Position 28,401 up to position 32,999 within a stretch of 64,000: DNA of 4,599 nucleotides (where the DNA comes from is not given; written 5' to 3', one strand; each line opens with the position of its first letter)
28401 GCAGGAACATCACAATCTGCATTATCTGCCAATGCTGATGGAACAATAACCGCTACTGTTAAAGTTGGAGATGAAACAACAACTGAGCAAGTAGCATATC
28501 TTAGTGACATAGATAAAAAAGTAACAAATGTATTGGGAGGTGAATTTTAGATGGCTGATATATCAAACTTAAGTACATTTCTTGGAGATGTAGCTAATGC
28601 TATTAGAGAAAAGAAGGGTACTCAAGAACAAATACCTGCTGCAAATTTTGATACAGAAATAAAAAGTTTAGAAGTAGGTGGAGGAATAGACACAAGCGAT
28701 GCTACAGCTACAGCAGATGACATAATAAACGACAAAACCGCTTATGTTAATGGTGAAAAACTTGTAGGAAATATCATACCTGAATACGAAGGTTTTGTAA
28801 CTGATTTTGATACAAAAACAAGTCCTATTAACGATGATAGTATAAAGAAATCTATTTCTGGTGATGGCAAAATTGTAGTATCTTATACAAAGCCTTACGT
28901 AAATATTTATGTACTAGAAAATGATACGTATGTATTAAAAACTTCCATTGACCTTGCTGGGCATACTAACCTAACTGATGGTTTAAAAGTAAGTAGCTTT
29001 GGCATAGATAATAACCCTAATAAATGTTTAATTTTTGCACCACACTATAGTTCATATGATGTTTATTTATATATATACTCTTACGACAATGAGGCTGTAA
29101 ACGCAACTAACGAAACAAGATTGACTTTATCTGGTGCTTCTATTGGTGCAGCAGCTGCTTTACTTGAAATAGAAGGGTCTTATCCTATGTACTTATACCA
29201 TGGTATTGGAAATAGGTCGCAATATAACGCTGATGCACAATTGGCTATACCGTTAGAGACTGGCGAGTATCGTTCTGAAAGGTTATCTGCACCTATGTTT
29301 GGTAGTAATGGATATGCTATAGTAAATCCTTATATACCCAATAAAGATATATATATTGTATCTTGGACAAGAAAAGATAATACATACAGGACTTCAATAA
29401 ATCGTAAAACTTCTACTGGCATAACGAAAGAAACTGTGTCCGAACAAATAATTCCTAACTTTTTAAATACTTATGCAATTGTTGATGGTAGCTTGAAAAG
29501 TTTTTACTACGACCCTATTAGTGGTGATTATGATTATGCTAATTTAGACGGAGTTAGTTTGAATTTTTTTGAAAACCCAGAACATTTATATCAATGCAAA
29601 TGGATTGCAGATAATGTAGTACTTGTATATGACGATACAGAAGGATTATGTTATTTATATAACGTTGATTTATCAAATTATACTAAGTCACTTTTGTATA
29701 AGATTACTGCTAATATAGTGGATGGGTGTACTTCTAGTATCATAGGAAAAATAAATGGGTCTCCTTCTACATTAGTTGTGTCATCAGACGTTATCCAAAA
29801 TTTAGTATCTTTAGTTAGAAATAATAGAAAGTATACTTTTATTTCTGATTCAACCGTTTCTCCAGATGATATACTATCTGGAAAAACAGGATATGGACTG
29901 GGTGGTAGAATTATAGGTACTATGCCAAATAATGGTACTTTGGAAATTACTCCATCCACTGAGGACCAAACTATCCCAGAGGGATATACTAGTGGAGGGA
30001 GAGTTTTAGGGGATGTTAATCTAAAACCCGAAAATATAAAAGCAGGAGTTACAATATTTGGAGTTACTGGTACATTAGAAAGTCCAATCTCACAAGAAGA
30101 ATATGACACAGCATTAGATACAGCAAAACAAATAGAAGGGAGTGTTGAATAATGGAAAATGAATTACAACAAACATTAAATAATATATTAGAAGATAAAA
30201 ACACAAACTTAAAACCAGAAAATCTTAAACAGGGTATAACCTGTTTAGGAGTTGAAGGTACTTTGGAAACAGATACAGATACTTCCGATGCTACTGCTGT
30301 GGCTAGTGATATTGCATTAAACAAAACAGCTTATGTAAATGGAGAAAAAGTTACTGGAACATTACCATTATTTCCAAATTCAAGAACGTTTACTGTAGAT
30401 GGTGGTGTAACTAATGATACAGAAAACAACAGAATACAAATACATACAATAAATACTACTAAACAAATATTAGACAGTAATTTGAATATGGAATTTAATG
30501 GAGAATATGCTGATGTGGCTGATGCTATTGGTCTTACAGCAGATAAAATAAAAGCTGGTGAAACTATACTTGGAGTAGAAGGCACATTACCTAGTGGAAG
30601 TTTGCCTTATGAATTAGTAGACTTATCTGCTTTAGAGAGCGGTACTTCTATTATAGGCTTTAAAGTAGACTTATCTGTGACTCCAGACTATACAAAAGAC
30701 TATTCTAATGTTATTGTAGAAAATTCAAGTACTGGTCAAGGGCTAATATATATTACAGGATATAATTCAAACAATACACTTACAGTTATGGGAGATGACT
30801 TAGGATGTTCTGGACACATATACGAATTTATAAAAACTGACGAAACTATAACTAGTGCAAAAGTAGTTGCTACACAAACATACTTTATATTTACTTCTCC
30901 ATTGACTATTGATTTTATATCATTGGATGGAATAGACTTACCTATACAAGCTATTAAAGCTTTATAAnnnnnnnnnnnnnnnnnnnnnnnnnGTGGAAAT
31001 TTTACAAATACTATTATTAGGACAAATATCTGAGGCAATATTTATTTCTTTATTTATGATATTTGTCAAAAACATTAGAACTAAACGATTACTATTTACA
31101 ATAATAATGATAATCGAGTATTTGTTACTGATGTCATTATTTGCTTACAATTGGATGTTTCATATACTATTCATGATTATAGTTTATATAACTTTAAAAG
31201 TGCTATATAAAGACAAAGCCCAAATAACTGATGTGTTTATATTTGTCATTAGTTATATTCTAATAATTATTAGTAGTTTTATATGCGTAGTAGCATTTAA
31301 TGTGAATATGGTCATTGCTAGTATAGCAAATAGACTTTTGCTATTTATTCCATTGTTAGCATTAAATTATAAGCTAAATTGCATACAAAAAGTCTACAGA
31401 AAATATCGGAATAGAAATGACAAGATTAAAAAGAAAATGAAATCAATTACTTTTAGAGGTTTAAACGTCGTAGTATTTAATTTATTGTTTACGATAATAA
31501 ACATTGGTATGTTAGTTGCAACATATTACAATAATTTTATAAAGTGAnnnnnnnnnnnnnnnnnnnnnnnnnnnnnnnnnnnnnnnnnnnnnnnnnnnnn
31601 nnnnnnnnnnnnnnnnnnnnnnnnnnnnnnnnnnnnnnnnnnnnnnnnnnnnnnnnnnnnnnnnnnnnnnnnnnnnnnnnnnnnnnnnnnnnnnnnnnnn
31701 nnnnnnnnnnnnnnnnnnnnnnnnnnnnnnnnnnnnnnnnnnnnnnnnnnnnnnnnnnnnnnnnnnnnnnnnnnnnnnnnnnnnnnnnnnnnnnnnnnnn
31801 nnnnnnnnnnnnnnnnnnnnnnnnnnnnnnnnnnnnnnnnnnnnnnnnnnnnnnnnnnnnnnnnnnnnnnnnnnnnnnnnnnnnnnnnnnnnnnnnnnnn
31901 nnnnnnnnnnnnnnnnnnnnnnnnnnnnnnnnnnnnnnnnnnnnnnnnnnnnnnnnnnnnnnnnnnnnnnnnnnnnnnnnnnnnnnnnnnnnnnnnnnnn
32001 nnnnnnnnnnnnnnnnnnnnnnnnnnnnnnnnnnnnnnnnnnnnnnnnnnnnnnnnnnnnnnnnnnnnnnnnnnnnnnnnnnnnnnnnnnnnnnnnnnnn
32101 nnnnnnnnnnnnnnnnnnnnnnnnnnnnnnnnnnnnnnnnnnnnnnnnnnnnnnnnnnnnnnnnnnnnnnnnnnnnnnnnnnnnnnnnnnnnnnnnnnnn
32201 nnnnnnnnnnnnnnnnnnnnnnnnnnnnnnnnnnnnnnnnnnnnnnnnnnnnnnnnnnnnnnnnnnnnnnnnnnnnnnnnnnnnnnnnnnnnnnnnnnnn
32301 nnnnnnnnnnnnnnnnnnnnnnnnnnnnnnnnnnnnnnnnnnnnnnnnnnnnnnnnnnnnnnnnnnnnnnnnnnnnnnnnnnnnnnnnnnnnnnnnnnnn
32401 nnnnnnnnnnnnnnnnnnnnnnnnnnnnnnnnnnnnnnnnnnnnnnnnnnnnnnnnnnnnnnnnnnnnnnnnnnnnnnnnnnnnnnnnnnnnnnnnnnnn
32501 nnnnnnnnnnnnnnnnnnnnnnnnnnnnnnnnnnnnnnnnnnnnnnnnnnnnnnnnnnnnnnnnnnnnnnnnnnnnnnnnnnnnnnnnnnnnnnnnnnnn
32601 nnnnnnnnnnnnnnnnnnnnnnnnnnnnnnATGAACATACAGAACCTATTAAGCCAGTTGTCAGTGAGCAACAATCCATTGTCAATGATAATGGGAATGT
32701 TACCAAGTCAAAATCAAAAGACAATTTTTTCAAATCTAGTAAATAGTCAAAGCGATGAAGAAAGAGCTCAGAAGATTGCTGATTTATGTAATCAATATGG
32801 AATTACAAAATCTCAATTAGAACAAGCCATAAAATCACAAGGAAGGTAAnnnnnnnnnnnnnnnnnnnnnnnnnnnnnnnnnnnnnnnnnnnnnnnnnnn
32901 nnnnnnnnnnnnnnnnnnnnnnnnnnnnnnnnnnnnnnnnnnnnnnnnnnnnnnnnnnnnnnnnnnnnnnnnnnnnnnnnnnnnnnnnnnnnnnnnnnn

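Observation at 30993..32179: Polytopic membrane protein plus membrane-tethered sigma-70 region-4 domain inside the structural block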

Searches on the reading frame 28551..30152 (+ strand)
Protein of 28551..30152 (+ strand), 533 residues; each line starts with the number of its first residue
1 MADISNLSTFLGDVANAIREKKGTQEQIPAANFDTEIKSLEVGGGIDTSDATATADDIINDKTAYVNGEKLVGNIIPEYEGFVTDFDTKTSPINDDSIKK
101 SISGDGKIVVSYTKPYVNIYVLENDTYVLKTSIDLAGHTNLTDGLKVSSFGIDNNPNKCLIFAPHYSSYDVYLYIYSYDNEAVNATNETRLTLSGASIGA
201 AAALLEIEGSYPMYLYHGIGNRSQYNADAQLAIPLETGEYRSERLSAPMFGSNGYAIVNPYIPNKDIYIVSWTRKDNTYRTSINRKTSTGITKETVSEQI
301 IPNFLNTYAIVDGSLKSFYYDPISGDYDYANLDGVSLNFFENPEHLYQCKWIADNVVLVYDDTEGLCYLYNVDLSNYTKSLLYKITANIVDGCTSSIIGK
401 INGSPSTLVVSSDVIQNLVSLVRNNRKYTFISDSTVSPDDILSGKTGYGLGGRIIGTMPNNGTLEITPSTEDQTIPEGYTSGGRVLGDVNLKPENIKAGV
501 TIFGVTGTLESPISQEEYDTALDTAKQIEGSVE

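Call 34: search_protein_families(library=phrogs, proteins=[window:28551-30152:+], max_evalue=0.001)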
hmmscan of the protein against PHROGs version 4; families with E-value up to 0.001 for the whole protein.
window:28551-30152:+ (533 aa): 2 families
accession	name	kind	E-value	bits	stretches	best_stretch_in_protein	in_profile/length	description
phrog_38337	-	unknown function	1.4e-25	91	2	431-511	305-392/622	-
phrog_13589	-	unknown function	5.7e-14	52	1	377-527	757-900/1042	-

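Call 83: search_protein_families(library=pfam, proteins=[window:28551-30152:+], max_evalue=0.05)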
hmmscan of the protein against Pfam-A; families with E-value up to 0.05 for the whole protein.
window:28551-30152:+ (533 aa): 0 families

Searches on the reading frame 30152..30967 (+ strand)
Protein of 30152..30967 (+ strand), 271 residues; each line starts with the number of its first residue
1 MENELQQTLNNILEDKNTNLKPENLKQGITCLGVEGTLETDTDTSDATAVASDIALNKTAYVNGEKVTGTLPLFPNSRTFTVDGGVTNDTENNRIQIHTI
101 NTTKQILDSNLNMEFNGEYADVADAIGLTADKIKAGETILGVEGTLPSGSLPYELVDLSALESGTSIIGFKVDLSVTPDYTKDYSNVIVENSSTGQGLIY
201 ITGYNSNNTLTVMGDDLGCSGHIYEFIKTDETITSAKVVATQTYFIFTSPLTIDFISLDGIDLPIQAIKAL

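Call 34: search_protein_families(library=phrogs, proteins=[window:30152-30967:+], max_evalue=0.001)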
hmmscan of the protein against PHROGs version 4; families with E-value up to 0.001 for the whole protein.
window:30152-30967:+ (271 aa): 3 families
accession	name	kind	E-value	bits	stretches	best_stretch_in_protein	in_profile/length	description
phrog_13589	-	unknown function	4.3e-17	62.4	1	34-241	775-943/1042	-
phrog_38337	-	unknown function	1.4e-11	44.8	1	42-150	303-394/622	-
phrog_35834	-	unknown function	0.00011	21.9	0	118-146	103-131/479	-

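Call 83: search_protein_families(library=pfam, proteins=[window:30152-30967:+], max_evalue=0.05)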
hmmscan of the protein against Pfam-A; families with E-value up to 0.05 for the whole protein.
window:30152-30967:+ (271 aa): 1 family
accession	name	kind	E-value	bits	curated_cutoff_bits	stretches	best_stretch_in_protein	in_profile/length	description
PF13364.12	BetaGal_ABD2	-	0.044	15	23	0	55-103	62-110/112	Beta-galactosidase second all-beta domain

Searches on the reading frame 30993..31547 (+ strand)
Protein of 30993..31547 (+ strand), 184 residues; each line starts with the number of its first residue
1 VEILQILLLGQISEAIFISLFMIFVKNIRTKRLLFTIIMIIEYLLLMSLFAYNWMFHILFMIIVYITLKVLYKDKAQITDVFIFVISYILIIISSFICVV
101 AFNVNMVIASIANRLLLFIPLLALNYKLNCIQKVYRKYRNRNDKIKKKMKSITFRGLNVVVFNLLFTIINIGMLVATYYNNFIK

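Call 4: search_protein_families(library=phrogs, proteins=[window:30993-31547:+], max_evalue=1)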
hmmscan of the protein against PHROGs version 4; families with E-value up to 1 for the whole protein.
window:30993-31547:+ (184 aa): 1 family
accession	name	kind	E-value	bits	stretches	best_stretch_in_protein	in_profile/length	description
phrog_24185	-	unknown function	0.17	12.7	1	73-137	89-149/151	-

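Call 5: search_protein_families(library=ncbifam, proteins=[window:30993-31547:+], max_evalue=1)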
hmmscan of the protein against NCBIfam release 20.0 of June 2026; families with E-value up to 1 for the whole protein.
window:30993-31547:+ (184 aa): 0 families

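Call 6: search_protein_families(library=pfam, proteins=[window:30993-31547:+], max_evalue=10)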
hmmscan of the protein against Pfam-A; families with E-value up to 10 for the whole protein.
window:30993-31547:+ (184 aa): 4 families
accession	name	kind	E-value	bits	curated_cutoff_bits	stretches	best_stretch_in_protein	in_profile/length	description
PF13398.12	Peptidase_M50B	-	0.11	12.6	26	1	16-94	79-155/201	Peptidase M50B-like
PF14015.11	DUF4231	-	0.14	13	24.7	1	84-147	17-83/103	Protein of unknown function (DUF4231)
PF24609.1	IQ_SCN5A_C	-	0.62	10.1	27.7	1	131-148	15-32/35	SCN5A-like, C-terminal IQ motif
PF22251.1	PFF1_TM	-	1.5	8.7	32.3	1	13-101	30-117/300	Vacuolar membrane protease, transmembrane domain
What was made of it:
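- On Sigma-70 family sigma factor: No region 2 or 3 match in Pfam, NCBIfam or PHROGs (calls 4-6).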

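Call 27: find_homologous_proteins(query=window:30993-31547:+, max_evalue=0.001)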
Query window:30993-31547:+ (184 aa): 156 proteins with E <= 0.001 among 421 candidates; the best 120 are listed.
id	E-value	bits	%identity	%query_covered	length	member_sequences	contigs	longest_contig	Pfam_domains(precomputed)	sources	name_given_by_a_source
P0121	2.7e-96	338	96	100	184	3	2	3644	-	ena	-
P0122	4.4e-72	260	96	75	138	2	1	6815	-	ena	-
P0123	6.0e-72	259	73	100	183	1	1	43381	-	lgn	-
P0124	5.1e-70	253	71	100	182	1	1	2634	-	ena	-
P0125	1.4e-69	252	72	96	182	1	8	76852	-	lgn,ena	-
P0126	3.2e-69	250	72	100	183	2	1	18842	-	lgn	-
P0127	2.1e-68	248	71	98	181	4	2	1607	-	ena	-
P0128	2.4e-68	248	72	96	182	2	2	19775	-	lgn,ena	-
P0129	2.6e-68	247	71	96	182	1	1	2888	-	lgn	-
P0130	6.4e-68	246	72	94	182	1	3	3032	-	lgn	-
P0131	3.4e-67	244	71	96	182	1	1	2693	-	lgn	-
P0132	4.0e-67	244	72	96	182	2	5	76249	-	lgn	-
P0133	4.3e-67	243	70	96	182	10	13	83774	-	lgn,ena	-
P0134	3.9e-65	237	66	100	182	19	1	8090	-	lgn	-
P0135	6.4e-64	233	66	96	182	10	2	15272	-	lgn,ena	-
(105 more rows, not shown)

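Call 38: predict_structure(alignment_id=A3)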
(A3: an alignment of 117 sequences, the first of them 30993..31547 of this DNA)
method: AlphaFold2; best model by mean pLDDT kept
length: 184 residues; sequences in the alignment: 117
mean_pLDDT: 84.0   pTM: 0.79
mean pLDDT of the five models: 84.0, 82.4, 81.1, 80.7, 78.0
residues with pLDDT >= 90: 45; 70-90: 124; 50-70: 13; < 50: 2
segments of 3 or more residues with pLDDT < 50: none
pLDDT, mean of each block of 10 residues (from residue 1): 62 91 91 94 90 86 93 85 89 87 81 87 85 83 76 85 83 76 57
secondary structure, 60 per line:
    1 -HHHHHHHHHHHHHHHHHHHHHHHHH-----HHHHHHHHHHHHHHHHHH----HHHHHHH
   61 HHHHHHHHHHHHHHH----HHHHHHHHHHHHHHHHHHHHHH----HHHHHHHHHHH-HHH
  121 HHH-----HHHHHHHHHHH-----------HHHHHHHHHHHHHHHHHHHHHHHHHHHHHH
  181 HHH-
elements in order: H2-26 H32-49 H54-75 H80-101 H106-116 H118-123 H129-139 H151-183

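Call 40: search_protein_families(library=pfam, alignment_id=A3, max_evalue=0.01)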
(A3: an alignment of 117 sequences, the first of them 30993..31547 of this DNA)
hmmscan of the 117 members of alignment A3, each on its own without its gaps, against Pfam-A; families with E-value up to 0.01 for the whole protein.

A. member 1, window:30993-31547:+ (184 aa): 0 families

B. families by the number of members that match (of 117 scanned): 2 families
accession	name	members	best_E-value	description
PF03706.18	LPG_synthase_TM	2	0.0081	Lysylphosphatidylglycerol synthase TM region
PF14329.11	DUF4386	1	0.0038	Domain of unknown function (DUF4386)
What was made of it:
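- Tried and rejected: ORF A: no Pfam, PHROG or NCBIfam family (calls 4-6, 40).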

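Call 52: search_protein_representatives(alignment_id=A3)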
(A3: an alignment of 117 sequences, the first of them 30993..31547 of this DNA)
Query: 117 sequences, 184 profile positions. Proteins with E-value up to 0.001 (for the whole library): 207; up to 1e-10: 156; up to 1e-30: 24. The best 150 are listed.
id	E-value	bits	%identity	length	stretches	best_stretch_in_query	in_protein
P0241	3.3e-71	255.3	-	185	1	1-182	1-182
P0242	2.8e-52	193.6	-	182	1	1-178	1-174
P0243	3.7e-49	183.4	-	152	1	32-181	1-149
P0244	1.7e-43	165.0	-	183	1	3-130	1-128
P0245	2.4e-42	161.2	-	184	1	1-179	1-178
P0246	1.3e-41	158.8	-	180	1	1-178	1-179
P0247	1.6e-41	158.5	-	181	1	3-177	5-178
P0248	3.9e-41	157.3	-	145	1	38-179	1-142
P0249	1.2e-40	155.7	-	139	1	38-175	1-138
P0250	3.8e-39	150.8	-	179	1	4-182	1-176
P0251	3.1e-38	147.8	-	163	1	1-103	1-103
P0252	3.7e-38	147.5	-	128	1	1-122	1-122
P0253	3.1e-37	144.5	-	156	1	3-131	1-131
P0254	1.1e-35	139.5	-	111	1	3-87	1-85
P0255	2.5e-35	138.3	-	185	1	3-179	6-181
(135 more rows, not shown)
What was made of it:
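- Checked: In the profile search of cluster representatives the 184-aa family gave 207 clusters (call 52).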

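Call 89: search_protein_families(library=padloc, proteins=[window:30993-31547:+], max_evalue=0.01)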
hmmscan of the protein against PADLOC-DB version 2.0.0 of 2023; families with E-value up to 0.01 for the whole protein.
window:30993-31547:+ (184 aa): 0 families

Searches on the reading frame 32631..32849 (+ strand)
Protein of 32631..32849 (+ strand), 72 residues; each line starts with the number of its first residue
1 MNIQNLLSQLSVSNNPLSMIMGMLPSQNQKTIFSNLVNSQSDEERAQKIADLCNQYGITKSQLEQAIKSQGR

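Call 83: search_protein_families(library=pfam, proteins=[window:32631-32849:+], max_evalue=0.05)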
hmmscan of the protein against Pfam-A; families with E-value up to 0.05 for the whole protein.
window:32631-32849:+ (72 aa): 3 families
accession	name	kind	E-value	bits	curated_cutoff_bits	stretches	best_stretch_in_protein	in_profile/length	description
PF16418.11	CNOT1_HEAT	-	0.0052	17.3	27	1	3-64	4-66/150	CCR4-NOT transcription complex subunit 1 HEAT repeat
PF11993.13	VC2046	-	0.037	14.5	25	1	35-69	70-104/163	VC2046 family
PF12244.13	DUF3606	-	0.048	13.9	24.3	0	46-71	18-43/54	Protein of unknown function (DUF3606)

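Call 89: search_protein_families(library=padloc, proteins=[window:32631-32849:+], max_evalue=0.01)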
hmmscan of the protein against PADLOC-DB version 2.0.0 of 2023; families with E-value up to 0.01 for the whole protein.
window:32631-32849:+ (72 aa): 1 family
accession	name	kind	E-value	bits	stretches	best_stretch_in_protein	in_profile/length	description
PDLC03849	LmuA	-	0.0071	13.9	0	30-69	217-256/370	-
